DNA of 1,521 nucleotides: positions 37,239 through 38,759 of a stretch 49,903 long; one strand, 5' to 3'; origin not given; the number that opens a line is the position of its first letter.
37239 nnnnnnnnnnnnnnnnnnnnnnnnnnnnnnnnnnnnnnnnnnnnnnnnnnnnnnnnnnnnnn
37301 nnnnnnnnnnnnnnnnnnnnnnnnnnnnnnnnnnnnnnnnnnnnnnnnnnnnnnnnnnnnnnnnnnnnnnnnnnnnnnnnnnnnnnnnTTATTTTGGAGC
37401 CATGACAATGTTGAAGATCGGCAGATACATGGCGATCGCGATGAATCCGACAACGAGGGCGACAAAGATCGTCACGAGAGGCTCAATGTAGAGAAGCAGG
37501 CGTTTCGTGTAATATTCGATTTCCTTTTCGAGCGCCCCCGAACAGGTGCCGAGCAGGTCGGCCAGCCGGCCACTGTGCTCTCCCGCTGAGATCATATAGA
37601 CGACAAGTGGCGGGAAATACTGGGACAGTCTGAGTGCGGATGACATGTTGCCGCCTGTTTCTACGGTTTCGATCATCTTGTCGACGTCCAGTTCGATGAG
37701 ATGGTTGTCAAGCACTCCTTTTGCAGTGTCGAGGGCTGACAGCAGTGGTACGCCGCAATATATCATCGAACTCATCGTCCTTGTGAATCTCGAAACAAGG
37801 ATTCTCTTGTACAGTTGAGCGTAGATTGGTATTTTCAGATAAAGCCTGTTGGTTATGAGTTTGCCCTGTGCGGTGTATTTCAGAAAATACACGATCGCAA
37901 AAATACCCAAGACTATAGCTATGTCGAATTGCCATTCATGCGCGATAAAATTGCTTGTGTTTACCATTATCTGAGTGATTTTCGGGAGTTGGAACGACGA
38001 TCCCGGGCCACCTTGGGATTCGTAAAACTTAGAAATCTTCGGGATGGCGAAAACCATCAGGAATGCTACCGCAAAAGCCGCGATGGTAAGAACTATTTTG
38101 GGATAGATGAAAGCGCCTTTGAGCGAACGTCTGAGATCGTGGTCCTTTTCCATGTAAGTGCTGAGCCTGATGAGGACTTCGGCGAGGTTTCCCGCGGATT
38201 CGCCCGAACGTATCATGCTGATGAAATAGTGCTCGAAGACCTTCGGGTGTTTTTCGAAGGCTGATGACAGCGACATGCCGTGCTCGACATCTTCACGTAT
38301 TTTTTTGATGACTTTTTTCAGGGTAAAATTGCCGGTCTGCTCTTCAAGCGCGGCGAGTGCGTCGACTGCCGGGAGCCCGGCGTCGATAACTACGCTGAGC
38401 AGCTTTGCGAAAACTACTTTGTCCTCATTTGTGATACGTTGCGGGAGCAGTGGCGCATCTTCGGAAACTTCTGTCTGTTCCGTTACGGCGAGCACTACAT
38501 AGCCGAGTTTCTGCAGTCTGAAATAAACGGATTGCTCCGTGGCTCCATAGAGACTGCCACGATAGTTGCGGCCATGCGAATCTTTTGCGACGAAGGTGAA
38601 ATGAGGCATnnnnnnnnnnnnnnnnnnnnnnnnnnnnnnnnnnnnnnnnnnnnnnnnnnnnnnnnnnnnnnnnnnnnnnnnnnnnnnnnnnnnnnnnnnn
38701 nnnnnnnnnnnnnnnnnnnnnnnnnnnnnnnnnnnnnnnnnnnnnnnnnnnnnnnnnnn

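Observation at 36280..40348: pilB-pilC translationally coupled to a GT-C PIG-V-like glycosyltransferase, with no pilin, PilMNOPQ or PilT genes nearby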

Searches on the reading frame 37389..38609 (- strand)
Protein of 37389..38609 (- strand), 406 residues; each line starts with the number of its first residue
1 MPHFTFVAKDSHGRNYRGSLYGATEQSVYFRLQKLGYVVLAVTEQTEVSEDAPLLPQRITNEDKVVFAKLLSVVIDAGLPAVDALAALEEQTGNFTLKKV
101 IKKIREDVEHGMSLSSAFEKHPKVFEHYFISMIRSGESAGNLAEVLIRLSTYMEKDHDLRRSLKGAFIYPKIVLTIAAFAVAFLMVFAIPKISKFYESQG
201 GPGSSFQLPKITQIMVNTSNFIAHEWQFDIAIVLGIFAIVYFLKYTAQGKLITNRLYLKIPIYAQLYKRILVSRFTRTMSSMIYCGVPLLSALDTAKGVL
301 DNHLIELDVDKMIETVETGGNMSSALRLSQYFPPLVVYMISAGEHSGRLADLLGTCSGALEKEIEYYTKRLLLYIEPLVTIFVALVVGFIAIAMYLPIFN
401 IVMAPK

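Call 5: search_protein_families(library=pfam, proteins=[window:37389-38609:-], max_evalue=0.01)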
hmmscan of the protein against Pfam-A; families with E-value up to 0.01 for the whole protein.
window:37389-38609:- (406 aa): 1 family
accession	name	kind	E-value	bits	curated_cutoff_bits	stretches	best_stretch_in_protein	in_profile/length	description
PF00482.28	T2SSF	-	4.3e-58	195.1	25.2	2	67-190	1-125/125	Type II secretion system (T2SS), protein F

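Call 7: search_protein_families(library=ncbifam, proteins=[window:37389-38609:-], max_evalue=0.01)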
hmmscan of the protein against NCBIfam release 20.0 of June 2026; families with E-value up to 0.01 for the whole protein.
window:37389-38609:- (406 aa): 6 families
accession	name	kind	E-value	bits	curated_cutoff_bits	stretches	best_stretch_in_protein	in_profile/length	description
TIGR02120.1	GspF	equivalog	6.6e-94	315.4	424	1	4-401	1-397/401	type II secretion system inner membrane protein GspF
NF052607.1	T4PiliAsmPilCThrm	equivalog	5.8e-80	269.3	700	1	1-402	1-401/406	type IV pilus assembly protein PilC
NF052606.1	T4PiliAsmPilCMyx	equivalog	2.3e-79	267.2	700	1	2-403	20-416/419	type IV pilus assembly protein PilC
NF047826.1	T3SSXpsF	equivalog_domain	2.1e-68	231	650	1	1-402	1-401/405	type II secretion system protein XpsF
NF007861.0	PRK10573.1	equivalog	4.3e-62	210.4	401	1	6-401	9-394/401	protein transport protein HofC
NF041012.2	T4P_ComGB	equivalog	8.5e-43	146.9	240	2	64-402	3-331/332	competence type IV pilus assembly protein ComGB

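Call 24: find_homologous_proteins(query=window:37389-38609:-, max_evalue=1e-40)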
Query window:37389-38609:- (406 aa): 2144 proteins with E <= 1e-40 among 8000 candidates; the best 120 are listed.
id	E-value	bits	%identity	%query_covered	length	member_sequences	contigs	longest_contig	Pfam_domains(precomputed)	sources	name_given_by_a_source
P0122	1.1e-261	885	100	100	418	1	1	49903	PF00482.29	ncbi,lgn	-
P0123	4.9e-130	452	51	100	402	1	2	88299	PF00482.29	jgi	-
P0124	1.1e-129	451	53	100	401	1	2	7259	PF00482.29,PF28597.1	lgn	-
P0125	1.0e-126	441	50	99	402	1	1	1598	PF00482.29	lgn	-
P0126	8.8e-124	432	50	99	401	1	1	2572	PF00482.29,PF28597.1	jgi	jgi:type IV pilus assembly protein PilC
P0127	1.1e-123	431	52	100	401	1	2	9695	PF00482.29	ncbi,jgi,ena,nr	ncbi:MAG TPA: type II secretion system F family protein [bacterium]|nr:type II secretion system F fa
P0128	2.8e-123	430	48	100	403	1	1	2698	PF00482.29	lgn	-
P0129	3.1e-123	430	48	99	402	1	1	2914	PF00482.29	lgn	-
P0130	2.0e-122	427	49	100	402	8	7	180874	PF00482.29,PF28597.1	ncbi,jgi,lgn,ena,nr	ncbi:MAG TPA: type II secretion system F family protein [bacterium]|nr:MAG: Type II secretion system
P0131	1.8e-119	417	48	99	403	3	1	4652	PF00482.29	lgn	-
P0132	2.3e-118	414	49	99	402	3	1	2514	PF00482.29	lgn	-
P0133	1.2e-117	411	49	99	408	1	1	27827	PF00482.29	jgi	jgi:type II secretory pathway component PulF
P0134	4.6e-116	406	48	100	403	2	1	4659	PF00482.29,PF28597.1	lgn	-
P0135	3.3e-115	403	49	100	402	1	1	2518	PF00482.29,PF28597.1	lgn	-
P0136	4.9e-111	390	46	99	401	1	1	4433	PF00482.29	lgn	-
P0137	1.4e-110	388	46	99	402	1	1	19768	PF00482.29,PF28597.1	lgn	-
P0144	2.0e-95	338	53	76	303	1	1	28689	PF00482.29,PF28597.1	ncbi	-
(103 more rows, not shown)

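Call 25: find_encoding_contigs(protein=P0123, flank=10000, max_places=2)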
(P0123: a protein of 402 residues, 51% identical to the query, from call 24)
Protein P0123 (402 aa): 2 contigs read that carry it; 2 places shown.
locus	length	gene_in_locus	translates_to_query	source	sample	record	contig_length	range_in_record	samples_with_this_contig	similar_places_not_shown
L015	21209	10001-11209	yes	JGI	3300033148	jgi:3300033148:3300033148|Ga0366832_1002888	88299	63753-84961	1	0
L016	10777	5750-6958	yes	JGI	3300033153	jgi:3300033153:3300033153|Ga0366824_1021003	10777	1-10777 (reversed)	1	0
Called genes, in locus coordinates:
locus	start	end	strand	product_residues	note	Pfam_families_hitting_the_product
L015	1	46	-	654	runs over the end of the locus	PF00884:Sulfatase, PF01663:Phosphodiest (faint), PF16347:SGSH_C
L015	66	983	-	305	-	PF02633:Creatininase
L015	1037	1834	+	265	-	PF00581:Rhodanese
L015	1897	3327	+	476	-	PF01663:Phosphodiest, PF00884:Sulfatase (faint)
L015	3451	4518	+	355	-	-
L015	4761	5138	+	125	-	PF00072:Response_reg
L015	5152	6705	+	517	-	PF00672:HAMP, PF00989:PAS, PF08448:PAS_4 (weak), PF13426:PAS_9, PF00512:HisKA, PF02518:HATPase_c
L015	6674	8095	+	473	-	PF00072:Response_reg, PF03709:OKR_DC_1_N (weak), PF00158:Sigma54_activat, PF14532:Sigma54_activ_2, PF00004:AAA (faint), PF07728:AAA_5 (weak), PF25601:AAA_lid_14, PF02954:HTH_8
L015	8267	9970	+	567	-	PF05157:MshEN, PF13401:AAA_22 (faint), PF00437:T2SSE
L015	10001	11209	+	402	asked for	PF00482:T2SSF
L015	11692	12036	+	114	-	PF07963:N_methyl (weak)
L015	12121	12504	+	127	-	-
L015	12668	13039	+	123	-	PF07963:N_methyl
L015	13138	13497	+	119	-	PF07963:N_methyl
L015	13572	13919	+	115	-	PF07963:N_methyl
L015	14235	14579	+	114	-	-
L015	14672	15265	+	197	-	-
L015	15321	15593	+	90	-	PF04025:RemA-like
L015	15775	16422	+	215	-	PF00625:Guanylate_kin, PF13671:AAA_33 (faint)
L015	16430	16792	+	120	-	PF01192:RNA_pol_Rpb6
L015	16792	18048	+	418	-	PF02441:Flavoprotein, PF04127:DFP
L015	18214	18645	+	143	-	PF02082:Rrf2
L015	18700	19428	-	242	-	PF13580:SIS_2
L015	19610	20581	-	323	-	-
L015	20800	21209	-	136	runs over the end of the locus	PF02310:B12-binding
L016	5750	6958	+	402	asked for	PF00482:T2SSF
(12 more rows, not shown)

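Call 26: find_encoding_contigs(protein=P0130, flank=10000, max_places=3)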
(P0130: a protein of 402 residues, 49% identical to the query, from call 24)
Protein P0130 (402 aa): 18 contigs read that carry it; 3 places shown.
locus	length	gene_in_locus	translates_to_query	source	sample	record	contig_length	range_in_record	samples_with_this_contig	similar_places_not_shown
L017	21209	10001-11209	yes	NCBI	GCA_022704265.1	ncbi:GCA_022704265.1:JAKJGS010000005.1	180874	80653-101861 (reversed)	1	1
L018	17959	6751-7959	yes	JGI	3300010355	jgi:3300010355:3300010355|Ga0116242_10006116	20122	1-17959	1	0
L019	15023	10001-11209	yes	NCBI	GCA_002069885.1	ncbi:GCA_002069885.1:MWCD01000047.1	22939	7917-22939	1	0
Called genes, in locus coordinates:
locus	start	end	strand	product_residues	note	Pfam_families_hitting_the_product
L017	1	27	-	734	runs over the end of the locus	PF23023:Anti-Pycsar_Apyc1, PF00753:Lactamase_B (weak), PF12706:Lactamase_B_2, PF00027:cNMP_binding (weak)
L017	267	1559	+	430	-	PF00270:DEAD, PF00271:Helicase_C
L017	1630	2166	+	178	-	PF00578:AhpC-TSA, PF08534:Redoxin, PF13911:AhpC-TSA_2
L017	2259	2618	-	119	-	-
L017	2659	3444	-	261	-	PF13489:Methyltransf_23, PF13847:Methyltransf_31, PF08241:Methyltransf_11, PF08242:Methyltransf_12, PF13649:Methyltransf_25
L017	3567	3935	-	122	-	PF01242:PTPS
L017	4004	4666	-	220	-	PF18306:LDcluster4, PF03641:Lysine_decarbox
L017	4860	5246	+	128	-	PF00072:Response_reg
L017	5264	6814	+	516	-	PF00672:HAMP, PF00989:PAS, PF08448:PAS_4 (weak), PF13426:PAS_9, PF00512:HisKA, PF02518:HATPase_c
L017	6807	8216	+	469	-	PF00072:Response_reg, PF00158:Sigma54_activat, PF14532:Sigma54_activ_2, PF00004:AAA (faint), PF07728:AAA_5 (weak), PF25601:AAA_lid_14, PF02954:HTH_8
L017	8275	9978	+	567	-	PF05157:MshEN, PF13401:AAA_22 (faint), PF00437:T2SSE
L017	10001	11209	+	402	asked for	PF28597:T2SSF_N (weak), PF00482:T2SSF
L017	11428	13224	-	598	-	PF02776:TPP_enzyme_N, PF00205:TPP_enzyme_M, PF02775:TPP_enzyme_C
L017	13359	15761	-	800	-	-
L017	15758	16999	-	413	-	PF00905:Transpeptidase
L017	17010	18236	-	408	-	PF02670:DXP_reductoisom, PF08436:DXP_redisom_C, PF13288:DXPR_C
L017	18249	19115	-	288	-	PF00288:GHMP_kinases_N, PF08544:GHMP_kinases_C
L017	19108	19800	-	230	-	PF13432:TPR_16 (weak), PF14559:TPR_19 (weak), PF00515:TPR_1, PF07719:TPR_2, PF13424:TPR_12, PF13181:TPR_8 (weak), PF13432:TPR_16, PF14559:TPR_19, +14 more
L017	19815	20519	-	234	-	PF00215:OMPdecase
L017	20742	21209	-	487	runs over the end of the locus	PF07676:PD40 (faint), PF26550:Tricorn_2nd (faint), PF26549:Tricorn_N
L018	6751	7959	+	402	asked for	PF28597:T2SSF_N (weak), PF00482:T2SSF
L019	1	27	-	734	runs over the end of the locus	PF23023:Anti-Pycsar_Apyc1, PF00753:Lactamase_B (weak), PF12706:Lactamase_B_2, PF00027:cNMP_binding (weak)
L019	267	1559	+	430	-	PF00270:DEAD, PF00271:Helicase_C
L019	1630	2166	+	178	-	PF00578:AhpC-TSA, PF08534:Redoxin, PF13911:AhpC-TSA_2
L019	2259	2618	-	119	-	-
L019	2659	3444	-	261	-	PF13489:Methyltransf_23, PF13847:Methyltransf_31, PF08241:Methyltransf_11, PF08242:Methyltransf_12, PF13649:Methyltransf_25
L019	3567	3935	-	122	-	PF01242:PTPS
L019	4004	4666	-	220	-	PF18306:LDcluster4, PF03641:Lysine_decarbox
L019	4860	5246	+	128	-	PF00072:Response_reg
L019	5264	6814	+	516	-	PF00672:HAMP, PF00989:PAS, PF08448:PAS_4 (weak), PF13426:PAS_9, PF00512:HisKA, PF02518:HATPase_c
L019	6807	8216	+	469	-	PF00072:Response_reg, PF00158:Sigma54_activat, PF14532:Sigma54_activ_2, PF00004:AAA (faint), PF07728:AAA_5 (weak), PF25601:AAA_lid_14, PF02954:HTH_8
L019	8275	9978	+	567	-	PF05157:MshEN, PF13401:AAA_22 (faint), PF00437:T2SSE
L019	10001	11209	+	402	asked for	PF28597:T2SSF_N (weak), PF00482:T2SSF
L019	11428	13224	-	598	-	PF02776:TPP_enzyme_N, PF00205:TPP_enzyme_M, PF02775:TPP_enzyme_C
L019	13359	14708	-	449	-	PF01464:SLT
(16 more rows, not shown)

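Call 27: find_encoding_contigs(protein=P0133, flank=10000, max_places=2)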
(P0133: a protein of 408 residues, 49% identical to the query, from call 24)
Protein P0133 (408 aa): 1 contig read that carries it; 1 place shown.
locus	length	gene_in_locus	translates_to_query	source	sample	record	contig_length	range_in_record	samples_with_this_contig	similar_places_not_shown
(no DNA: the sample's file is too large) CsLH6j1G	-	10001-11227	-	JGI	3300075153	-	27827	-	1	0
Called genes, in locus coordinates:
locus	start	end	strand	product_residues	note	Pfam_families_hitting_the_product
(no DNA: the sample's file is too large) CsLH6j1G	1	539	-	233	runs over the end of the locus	?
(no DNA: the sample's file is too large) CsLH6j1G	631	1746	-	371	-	PF04055:Radical_SAM, PF13186:SPASM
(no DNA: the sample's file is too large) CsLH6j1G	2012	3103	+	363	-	PF07724:AAA_2, PF00004:AAA (weak), PF07728:AAA_5 (weak)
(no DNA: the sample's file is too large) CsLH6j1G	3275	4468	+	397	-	-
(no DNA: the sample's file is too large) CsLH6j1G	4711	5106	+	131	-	PF00072:Response_reg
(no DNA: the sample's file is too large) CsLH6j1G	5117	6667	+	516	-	PF00672:HAMP, PF00989:PAS, PF08448:PAS_4 (weak), PF13426:PAS_9, PF00512:HisKA, PF02518:HATPase_c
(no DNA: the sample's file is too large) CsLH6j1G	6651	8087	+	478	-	PF00072:Response_reg, PF07728:AAA_5 (faint), PF00158:Sigma54_activat, PF14532:Sigma54_activ_2, PF00004:AAA (faint), PF25601:AAA_lid_14, PF02954:HTH_8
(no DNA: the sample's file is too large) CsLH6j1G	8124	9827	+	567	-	PF05157:MshEN, PF00437:T2SSE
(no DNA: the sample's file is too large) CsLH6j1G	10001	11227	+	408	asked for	PF00482:T2SSF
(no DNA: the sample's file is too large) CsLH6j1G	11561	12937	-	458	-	PF13088:BNR_2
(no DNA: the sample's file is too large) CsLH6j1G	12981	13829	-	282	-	-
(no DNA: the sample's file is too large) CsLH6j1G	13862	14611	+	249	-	PF13398:Peptidase_M50B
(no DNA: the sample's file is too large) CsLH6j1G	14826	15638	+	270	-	PF08282:Hydrolase_3 (weak)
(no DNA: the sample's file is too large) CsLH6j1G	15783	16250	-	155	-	PF10604:Polyketide_cyc2 (weak), PF03364:Polyketide_cyc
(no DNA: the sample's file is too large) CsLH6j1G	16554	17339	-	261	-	PF11086:DUF2878 (weak)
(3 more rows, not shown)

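Call 55: find_encoding_contigs(protein=P0124, flank=8000, max_places=2)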
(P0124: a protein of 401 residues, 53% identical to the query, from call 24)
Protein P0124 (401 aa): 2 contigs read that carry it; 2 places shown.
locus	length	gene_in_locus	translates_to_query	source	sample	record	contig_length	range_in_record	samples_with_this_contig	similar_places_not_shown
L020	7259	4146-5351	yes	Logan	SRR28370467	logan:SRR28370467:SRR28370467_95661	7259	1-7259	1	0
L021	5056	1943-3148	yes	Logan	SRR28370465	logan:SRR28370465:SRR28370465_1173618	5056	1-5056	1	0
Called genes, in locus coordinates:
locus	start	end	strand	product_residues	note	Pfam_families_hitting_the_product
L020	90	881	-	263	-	PF04536:TPM_phosphatase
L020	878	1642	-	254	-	-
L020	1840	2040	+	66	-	PF20095:DUF6485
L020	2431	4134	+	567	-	PF05157:MshEN, PF00437:T2SSE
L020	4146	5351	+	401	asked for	PF28597:T2SSF_N (weak), PF00482:T2SSF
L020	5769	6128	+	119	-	PF07963:N_methyl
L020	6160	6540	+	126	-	PF07963:N_methyl (weak)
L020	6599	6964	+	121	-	PF07963:N_methyl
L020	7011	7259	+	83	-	?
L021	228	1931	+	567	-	PF05157:MshEN, PF00437:T2SSE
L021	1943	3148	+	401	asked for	PF28597:T2SSF_N (weak), PF00482:T2SSF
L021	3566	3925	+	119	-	PF07963:N_methyl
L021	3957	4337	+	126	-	PF07963:N_methyl (weak)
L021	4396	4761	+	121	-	PF07963:N_methyl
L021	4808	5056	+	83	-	?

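Call 56: find_encoding_contigs(protein=P0144, flank=8000, max_places=2)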
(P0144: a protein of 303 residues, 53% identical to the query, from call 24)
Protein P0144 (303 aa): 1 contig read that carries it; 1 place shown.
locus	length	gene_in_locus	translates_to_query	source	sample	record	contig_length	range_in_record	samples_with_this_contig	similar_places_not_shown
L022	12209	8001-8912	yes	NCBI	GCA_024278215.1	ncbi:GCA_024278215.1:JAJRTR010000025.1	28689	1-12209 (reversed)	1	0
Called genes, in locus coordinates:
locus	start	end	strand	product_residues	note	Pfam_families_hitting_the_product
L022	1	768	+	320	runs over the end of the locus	PF04055:Radical_SAM, PF13186:SPASM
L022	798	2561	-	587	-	PF13231:PMT_2 (weak)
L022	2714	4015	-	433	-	PF01943:Polysacc_synt, PF13440:Polysacc_synt_3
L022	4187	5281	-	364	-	PF13472:Lipase_GDSL_2 (weak)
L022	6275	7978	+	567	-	PF05157:MshEN, PF00437:T2SSE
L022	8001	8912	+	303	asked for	PF28597:T2SSF_N (weak), PF00482:T2SSF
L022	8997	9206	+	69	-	PF00482:T2SSF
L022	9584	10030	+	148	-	PF07963:N_methyl (weak)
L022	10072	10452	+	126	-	-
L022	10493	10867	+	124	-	PF07963:N_methyl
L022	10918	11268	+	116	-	PF07963:N_methyl (weak)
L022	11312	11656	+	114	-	PF07963:N_methyl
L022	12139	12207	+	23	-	?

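Call 64: find_encoding_contigs(protein=P0137, flank=8000, max_places=2)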
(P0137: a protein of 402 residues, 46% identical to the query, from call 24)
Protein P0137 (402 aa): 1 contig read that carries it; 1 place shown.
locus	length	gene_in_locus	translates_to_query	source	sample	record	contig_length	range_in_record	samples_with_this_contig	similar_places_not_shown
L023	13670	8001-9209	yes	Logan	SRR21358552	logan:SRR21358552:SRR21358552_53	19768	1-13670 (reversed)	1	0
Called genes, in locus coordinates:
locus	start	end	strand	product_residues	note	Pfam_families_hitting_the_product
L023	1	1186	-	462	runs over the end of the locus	-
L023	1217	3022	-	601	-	PF02776:TPP_enzyme_N, PF00205:TPP_enzyme_M, PF02775:TPP_enzyme_C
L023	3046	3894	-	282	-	PF09339:HTH_IclR, PF01614:IclR_C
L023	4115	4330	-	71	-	PF10031:DUF2273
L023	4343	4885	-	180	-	-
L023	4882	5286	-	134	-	PF03780:Asp23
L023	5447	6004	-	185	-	PF08207:EFP_N, PF01132:EFP, PF09285:Elong-fact-P_C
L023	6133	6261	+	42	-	-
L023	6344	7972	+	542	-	PF05157:MshEN, PF00437:T2SSE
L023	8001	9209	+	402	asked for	PF28597:T2SSF_N (weak), PF00482:T2SSF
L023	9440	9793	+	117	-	PF07963:N_methyl (weak)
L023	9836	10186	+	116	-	PF07963:N_methyl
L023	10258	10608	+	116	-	PF07963:N_methyl (weak)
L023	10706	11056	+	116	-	-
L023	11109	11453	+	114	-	PF07963:N_methyl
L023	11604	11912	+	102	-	-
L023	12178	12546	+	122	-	-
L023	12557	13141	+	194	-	-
